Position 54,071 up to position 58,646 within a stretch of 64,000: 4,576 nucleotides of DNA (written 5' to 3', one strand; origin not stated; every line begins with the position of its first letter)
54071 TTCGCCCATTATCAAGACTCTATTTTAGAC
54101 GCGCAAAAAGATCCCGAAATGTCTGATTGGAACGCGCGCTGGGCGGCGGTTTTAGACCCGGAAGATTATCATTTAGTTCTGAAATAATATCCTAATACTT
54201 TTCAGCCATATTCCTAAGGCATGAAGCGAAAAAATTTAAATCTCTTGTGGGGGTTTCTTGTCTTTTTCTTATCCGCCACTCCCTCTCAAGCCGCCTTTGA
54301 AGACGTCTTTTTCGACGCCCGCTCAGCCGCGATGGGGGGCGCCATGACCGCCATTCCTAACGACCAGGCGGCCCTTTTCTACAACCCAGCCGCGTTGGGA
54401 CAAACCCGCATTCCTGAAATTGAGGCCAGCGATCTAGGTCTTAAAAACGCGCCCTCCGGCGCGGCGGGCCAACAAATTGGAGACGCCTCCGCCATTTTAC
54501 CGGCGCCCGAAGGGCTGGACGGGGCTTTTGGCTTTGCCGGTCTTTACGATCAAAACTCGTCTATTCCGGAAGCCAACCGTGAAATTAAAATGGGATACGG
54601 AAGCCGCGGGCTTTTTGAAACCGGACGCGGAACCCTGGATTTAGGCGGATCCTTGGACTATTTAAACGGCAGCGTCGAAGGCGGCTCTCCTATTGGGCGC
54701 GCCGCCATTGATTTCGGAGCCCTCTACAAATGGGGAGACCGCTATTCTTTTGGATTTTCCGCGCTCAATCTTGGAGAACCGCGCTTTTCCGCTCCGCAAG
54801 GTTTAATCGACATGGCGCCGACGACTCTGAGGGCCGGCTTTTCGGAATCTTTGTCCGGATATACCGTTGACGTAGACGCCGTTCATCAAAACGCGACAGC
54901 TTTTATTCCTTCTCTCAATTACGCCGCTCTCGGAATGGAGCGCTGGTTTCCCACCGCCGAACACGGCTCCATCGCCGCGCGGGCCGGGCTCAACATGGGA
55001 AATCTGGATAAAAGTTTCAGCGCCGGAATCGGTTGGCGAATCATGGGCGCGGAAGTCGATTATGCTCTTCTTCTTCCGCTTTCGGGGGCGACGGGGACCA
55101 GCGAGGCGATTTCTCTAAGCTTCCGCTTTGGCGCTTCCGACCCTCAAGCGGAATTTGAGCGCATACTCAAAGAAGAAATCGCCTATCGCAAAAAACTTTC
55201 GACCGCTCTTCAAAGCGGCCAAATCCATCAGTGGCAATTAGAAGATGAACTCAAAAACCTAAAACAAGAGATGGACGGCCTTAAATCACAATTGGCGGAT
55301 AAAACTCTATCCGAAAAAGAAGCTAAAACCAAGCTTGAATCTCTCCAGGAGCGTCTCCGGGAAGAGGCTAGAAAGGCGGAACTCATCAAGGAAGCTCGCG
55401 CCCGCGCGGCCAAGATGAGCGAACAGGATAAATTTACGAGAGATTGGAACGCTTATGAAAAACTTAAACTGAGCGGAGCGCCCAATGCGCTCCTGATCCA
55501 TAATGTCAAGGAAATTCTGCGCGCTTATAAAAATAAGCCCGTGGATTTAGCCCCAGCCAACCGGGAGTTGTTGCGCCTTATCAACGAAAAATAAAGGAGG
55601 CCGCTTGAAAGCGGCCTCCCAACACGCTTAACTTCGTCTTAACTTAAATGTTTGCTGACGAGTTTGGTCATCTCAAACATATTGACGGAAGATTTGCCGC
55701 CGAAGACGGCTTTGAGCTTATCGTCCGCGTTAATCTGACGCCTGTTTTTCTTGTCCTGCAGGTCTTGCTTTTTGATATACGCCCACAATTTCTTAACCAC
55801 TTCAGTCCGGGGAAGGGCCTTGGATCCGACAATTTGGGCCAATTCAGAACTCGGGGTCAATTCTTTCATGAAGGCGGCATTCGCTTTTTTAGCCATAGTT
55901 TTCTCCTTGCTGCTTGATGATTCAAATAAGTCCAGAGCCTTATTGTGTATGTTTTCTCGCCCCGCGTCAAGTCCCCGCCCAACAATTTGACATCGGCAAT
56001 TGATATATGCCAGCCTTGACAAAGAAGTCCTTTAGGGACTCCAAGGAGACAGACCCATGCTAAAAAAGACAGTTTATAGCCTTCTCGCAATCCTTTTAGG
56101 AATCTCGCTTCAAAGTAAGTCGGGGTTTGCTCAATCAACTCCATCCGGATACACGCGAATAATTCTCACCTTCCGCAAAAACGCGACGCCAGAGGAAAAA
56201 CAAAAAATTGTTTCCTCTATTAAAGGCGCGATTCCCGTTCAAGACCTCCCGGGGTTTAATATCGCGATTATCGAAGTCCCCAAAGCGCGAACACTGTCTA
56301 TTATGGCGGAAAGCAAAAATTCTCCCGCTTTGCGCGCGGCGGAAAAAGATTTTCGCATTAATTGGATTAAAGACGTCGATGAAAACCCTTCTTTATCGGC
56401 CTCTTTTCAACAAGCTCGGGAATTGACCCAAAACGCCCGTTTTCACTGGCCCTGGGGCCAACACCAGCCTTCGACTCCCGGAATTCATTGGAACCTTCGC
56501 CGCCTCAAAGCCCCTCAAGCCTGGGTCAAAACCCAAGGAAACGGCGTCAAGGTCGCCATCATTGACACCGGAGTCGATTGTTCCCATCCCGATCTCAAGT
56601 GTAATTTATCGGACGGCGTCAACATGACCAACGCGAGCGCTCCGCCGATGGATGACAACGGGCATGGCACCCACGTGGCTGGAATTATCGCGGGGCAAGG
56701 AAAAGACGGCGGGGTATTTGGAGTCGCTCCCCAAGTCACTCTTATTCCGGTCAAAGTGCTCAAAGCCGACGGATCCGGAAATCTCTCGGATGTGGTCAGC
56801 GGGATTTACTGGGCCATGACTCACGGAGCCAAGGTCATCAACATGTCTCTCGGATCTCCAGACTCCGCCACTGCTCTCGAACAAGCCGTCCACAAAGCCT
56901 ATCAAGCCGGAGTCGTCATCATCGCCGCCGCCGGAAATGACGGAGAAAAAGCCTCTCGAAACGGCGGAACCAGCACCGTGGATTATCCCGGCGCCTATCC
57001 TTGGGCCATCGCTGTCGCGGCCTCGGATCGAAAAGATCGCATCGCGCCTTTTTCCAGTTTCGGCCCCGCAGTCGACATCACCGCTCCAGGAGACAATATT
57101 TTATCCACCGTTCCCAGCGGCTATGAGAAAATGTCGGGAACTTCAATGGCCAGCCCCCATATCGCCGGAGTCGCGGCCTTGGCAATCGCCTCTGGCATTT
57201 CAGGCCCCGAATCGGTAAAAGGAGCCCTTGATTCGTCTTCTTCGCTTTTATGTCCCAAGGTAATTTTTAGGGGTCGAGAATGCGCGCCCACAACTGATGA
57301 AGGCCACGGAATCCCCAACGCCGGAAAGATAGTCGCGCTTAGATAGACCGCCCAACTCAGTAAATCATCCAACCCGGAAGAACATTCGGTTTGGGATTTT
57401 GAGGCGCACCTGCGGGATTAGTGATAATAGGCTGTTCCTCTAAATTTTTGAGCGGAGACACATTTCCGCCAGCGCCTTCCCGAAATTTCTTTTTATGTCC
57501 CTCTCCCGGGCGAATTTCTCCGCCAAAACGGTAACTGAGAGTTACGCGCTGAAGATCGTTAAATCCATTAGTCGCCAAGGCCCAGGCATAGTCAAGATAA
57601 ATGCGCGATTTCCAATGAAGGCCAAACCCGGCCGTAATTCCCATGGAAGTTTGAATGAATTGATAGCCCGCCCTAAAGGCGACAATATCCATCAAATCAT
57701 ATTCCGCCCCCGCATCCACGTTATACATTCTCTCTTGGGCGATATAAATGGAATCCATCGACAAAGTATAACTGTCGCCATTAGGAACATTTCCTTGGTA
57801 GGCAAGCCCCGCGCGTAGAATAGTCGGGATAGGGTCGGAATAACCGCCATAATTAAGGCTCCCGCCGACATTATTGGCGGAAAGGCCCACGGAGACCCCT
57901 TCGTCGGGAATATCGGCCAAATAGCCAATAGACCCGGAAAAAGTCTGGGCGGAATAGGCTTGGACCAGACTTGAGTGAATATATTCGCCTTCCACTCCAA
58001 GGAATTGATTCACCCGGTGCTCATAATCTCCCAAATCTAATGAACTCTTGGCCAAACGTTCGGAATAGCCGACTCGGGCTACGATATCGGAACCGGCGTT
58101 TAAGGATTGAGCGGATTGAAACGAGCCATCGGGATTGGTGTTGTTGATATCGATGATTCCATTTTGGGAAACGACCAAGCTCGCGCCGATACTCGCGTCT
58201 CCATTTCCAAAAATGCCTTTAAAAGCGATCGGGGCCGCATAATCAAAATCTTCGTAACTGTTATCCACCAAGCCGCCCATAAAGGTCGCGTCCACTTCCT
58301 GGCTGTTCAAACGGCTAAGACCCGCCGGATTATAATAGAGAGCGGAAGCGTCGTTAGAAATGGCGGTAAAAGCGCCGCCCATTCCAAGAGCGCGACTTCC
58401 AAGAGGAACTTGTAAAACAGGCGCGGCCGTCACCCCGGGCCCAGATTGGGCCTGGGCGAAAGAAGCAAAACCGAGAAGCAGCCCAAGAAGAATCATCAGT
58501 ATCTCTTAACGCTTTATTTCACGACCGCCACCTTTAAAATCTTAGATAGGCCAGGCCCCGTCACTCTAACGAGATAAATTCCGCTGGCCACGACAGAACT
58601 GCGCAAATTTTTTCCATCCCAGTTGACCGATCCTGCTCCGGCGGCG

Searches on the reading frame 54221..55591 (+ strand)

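Call 74: search_protein_families(library=pfam, proteins=[window:54221-55591:+], max_evalue=0.01)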
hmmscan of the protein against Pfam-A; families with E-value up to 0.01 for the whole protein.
window:54221-55591:+ (457 aa): 1 family
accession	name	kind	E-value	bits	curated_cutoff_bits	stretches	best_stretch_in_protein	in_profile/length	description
PF13729.12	TraF_2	-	0.0077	15.9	25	0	163-193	198-227/264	F plasmid transfer operon, TraF, protein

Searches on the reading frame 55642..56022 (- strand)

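Call 46: search_protein_families(library=pfam, proteins=[window:55642-56022:-], max_evalue=0.01)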
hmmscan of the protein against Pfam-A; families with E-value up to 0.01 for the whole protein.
window:55642-56022:- (127 aa): 1 family
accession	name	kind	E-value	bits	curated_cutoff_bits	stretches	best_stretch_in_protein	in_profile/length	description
PF02201.23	SWIB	-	2.4e-31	107.8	25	1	53-126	1-74/74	SWIB/MDM2 domain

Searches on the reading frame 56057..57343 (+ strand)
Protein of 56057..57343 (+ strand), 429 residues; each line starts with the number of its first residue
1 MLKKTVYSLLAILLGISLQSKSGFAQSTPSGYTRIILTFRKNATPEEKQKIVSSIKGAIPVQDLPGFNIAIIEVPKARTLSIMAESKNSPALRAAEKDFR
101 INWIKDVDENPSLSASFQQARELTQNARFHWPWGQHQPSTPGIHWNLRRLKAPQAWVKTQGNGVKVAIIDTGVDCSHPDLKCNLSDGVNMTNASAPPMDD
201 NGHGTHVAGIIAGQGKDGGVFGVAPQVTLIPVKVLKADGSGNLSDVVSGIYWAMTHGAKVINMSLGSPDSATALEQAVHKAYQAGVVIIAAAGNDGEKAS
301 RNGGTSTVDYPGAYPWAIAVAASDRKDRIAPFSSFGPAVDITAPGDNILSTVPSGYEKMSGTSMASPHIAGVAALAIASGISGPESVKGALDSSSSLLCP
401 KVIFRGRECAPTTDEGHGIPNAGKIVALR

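Call 74: search_protein_families(library=pfam, proteins=[window:56057-57343:+], max_evalue=0.01)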
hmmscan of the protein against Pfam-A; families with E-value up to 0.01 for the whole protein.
window:56057-57343:+ (429 aa): 1 family
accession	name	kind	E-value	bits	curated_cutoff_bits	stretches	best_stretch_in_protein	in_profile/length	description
PF00082.27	Peptidase_S8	-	1.6e-59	202.1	21.8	1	161-378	1-255/288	Subtilase family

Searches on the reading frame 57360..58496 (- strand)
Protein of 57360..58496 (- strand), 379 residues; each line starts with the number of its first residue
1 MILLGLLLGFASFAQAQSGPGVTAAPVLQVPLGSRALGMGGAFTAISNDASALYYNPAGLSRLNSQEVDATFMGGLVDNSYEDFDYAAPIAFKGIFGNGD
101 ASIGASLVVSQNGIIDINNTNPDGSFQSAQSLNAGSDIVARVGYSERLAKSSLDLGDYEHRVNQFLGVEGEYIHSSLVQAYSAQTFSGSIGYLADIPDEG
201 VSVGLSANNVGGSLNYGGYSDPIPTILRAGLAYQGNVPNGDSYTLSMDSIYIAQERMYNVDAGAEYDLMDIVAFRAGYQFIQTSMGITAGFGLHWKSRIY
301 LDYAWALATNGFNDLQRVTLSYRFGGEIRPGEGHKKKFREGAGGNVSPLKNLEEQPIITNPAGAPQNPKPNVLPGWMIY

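Call 74: search_protein_families(library=pfam, proteins=[window:57360-58496:-], max_evalue=0.01)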
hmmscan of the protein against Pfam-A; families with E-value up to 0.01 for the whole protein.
window:57360-58496:- (379 aa): 2 families
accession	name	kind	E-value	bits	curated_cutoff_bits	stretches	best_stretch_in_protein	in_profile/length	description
PF03687.19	UPF0164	-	8e-06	25.3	21.4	1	25-83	41-99/325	Uncharacterised protein family (UPF0164)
PF03349.22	Toluene_X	-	9.3e-05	21.5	29.7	1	39-117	23-102/421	Outer membrane protein transport protein (OMPP1/FadL/TodX)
